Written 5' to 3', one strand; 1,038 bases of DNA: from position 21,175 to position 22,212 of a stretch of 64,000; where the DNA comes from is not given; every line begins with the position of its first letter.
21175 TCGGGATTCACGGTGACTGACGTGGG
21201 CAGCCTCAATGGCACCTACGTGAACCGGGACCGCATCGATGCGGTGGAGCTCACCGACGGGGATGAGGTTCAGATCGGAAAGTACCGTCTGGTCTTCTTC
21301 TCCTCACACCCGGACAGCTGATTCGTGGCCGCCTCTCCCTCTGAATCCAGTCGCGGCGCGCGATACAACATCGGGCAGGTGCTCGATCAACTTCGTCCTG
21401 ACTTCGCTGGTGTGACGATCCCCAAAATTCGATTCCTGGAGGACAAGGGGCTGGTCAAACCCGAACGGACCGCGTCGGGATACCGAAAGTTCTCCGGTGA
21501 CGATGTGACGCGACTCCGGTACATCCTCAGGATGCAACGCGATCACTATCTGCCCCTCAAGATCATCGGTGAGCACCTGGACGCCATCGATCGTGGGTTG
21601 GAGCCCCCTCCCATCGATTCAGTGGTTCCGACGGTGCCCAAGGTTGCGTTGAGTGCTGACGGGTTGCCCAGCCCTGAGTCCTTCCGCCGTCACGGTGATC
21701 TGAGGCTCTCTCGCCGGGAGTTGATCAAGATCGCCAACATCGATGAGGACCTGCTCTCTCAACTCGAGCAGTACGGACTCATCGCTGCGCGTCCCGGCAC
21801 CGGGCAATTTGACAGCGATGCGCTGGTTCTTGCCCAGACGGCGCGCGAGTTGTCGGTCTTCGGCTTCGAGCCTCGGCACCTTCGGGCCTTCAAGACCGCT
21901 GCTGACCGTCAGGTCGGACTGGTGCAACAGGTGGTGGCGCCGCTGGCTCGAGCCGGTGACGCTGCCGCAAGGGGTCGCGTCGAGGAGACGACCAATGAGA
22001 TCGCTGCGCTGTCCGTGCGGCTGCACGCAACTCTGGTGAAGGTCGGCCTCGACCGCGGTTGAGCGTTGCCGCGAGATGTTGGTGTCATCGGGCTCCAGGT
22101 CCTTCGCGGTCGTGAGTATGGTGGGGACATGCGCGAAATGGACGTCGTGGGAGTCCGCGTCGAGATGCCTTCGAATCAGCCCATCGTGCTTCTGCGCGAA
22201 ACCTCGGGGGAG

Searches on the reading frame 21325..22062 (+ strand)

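Call 62: search_protein_families(library=pfam, proteins=[window:21325-22062:+], max_evalue=0.0001)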
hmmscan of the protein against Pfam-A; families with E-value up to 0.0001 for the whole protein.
window:21325-22062:+ (245 aa): 3 families
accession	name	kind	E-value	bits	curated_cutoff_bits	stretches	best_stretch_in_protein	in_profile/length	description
PF13411.12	MerR_1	-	7.4e-12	45.6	21.6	1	28-86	10-67/69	MerR HTH family regulatory protein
PF00376.29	MerR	-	5.8e-09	36.1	28.2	1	27-56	8-38/38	MerR family regulatory protein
PF13591.12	MerR_2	-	1.7e-06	28.2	29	0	35-78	17-59/84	MerR HTH family regulatory protein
